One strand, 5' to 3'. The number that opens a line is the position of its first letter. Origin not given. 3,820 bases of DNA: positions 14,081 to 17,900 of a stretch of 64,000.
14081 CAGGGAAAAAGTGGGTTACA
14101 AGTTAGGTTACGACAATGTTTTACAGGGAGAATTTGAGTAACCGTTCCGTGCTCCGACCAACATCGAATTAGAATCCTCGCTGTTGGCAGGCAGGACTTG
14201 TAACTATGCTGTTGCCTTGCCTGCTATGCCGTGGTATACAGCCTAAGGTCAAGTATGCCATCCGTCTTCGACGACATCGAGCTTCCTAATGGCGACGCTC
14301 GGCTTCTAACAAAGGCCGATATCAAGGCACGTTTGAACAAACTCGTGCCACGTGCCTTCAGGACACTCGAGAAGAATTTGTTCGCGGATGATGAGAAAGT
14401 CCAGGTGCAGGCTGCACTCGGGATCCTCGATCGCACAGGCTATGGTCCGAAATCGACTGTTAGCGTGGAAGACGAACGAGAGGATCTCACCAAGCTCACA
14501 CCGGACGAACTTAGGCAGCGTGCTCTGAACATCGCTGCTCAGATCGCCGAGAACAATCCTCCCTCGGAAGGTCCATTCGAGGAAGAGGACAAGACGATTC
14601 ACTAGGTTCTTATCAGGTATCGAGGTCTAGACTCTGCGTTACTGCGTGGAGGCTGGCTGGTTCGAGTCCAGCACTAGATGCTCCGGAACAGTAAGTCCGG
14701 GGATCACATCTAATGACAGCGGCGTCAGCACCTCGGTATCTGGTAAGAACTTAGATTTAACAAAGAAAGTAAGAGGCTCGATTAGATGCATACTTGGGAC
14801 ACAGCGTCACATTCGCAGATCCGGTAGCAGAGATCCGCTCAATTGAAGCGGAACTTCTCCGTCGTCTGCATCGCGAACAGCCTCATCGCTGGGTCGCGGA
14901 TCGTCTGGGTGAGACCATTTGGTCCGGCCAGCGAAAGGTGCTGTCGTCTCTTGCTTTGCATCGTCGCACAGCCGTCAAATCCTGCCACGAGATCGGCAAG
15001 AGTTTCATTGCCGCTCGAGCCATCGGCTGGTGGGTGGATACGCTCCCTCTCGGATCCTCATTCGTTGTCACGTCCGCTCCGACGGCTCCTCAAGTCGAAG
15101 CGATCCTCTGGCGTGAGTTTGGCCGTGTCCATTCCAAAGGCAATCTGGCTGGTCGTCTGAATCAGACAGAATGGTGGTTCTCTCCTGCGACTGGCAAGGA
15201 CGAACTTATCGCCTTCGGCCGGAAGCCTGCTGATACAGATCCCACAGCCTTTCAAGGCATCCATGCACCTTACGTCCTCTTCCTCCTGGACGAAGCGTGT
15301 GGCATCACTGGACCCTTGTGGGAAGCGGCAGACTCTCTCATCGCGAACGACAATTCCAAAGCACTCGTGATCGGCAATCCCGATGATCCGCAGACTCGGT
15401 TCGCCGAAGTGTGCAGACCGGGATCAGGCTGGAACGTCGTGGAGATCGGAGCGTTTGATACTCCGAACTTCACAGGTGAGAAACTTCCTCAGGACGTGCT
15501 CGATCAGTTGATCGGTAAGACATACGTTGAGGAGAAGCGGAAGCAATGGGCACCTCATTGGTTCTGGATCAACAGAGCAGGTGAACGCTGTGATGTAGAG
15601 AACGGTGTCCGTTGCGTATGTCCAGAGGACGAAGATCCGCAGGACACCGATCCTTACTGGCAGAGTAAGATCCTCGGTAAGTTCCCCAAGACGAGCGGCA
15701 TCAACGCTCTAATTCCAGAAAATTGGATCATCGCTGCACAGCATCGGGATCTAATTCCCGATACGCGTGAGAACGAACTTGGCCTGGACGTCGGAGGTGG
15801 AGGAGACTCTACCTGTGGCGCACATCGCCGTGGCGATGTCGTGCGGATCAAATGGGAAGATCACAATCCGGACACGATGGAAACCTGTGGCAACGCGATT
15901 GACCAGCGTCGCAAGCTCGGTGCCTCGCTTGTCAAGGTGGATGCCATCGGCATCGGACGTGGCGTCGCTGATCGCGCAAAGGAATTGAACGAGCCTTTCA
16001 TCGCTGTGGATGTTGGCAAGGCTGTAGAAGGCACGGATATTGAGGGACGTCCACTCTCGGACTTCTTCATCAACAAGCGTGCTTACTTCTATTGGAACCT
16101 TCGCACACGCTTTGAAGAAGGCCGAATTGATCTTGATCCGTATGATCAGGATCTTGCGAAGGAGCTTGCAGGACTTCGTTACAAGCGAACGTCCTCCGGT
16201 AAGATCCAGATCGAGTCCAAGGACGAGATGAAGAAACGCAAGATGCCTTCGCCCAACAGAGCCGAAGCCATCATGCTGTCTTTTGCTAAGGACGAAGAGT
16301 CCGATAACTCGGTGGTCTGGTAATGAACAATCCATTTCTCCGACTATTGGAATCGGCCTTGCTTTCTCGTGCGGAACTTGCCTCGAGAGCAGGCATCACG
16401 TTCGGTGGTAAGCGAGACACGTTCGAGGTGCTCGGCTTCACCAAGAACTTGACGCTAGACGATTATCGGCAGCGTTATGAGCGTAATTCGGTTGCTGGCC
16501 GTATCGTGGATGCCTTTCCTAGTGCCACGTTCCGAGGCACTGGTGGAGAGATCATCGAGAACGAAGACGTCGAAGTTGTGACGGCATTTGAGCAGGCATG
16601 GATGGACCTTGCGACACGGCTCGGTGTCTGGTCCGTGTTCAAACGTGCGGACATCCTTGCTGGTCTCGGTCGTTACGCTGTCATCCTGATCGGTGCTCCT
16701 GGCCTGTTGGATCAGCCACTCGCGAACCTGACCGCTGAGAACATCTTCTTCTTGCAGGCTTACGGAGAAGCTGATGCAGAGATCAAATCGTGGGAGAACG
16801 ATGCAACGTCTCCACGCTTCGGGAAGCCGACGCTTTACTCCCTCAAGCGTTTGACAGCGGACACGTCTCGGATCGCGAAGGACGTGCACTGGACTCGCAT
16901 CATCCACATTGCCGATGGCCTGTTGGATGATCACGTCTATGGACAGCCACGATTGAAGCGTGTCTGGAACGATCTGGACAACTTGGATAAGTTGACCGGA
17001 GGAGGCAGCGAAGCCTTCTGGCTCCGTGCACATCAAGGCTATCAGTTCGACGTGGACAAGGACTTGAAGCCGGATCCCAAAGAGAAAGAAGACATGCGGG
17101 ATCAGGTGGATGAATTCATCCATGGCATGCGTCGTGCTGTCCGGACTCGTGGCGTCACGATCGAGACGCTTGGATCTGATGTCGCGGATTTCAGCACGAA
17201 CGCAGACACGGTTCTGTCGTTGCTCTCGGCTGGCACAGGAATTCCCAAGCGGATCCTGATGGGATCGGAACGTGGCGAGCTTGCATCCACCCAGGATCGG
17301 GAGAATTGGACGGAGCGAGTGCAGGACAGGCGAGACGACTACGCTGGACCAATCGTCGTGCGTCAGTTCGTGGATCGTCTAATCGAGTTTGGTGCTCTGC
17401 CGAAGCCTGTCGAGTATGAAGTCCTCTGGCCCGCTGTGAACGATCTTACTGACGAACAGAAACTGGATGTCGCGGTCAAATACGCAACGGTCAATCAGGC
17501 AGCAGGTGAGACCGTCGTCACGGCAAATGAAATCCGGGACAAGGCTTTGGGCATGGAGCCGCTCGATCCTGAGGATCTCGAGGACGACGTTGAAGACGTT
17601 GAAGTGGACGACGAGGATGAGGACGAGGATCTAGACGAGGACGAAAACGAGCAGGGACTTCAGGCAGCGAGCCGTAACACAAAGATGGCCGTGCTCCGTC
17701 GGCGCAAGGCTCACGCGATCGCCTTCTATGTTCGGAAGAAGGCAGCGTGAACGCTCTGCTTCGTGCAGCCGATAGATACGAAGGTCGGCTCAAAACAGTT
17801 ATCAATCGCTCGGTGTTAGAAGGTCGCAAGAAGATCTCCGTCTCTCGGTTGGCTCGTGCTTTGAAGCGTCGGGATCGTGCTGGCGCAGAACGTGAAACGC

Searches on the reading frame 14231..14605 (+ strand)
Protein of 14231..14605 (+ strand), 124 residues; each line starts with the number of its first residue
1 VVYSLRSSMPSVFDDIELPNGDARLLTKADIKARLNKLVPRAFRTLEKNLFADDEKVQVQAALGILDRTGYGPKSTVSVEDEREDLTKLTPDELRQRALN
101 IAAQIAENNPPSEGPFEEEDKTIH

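Call 61: search_protein_families(library=pfam, proteins=[window:14231-14605:+], max_evalue=0.05)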
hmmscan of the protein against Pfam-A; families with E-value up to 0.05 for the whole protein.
window:14231-14605:+ (124 aa): 0 families

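Call 77: search_protein_families(library=phrogs, proteins=[window:14231-14605:+], max_evalue=0.001)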
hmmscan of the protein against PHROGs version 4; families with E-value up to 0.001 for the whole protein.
window:14231-14605:+ (124 aa): 1 family
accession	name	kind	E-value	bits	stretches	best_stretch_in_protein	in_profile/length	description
phrog_2538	-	head and packaging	8.1e-05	23.7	1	33-88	54-111/129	terminase small subunit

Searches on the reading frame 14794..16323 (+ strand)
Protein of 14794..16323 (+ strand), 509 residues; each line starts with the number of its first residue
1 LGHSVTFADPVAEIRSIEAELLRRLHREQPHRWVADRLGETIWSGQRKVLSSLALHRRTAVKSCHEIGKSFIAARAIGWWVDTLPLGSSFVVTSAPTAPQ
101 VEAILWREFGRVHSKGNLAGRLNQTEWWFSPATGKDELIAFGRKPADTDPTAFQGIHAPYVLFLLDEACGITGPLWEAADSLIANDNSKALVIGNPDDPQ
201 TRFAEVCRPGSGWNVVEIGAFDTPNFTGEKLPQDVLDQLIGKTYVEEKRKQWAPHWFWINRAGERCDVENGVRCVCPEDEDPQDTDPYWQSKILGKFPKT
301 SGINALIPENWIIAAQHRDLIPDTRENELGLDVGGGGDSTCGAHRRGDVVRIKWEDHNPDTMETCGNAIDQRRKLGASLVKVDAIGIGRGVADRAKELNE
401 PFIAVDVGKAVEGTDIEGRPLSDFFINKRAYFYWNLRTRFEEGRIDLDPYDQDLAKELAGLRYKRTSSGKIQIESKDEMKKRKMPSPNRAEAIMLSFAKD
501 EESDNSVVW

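Call 14: search_protein_families(library=phrogs, proteins=[window:14794-16323:+], max_evalue=0.00001)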
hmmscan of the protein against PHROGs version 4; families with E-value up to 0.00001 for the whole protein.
window:14794-16323:+ (509 aa): 2 families
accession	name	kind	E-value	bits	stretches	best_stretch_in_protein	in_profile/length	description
phrog_2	-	head and packaging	6e-25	89.1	1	19-501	250-593/807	terminase large subunit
phrog_5902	-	unknown function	3.3e-11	44.1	1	44-206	36-202/359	-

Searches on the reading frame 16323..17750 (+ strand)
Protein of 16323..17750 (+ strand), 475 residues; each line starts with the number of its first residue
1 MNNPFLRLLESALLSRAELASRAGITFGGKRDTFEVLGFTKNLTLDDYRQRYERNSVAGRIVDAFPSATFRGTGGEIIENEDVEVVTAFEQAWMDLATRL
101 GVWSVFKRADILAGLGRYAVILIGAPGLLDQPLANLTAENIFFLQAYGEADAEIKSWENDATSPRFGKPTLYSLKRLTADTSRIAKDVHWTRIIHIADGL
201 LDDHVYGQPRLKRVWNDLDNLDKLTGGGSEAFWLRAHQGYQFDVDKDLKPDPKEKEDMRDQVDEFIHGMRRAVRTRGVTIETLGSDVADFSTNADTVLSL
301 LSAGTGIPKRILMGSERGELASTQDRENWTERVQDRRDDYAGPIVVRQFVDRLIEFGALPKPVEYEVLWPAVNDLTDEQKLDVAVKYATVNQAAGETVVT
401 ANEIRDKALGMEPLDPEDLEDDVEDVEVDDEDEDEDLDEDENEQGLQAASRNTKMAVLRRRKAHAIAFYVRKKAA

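Call 14: search_protein_families(library=phrogs, proteins=[window:16323-17750:+], max_evalue=0.00001)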
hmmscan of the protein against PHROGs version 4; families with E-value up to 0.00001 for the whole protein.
window:16323-17750:+ (475 aa): 1 family
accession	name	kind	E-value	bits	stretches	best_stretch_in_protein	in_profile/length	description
phrog_146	-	head and packaging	5.4e-68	231.3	1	28-452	35-471/587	portal protein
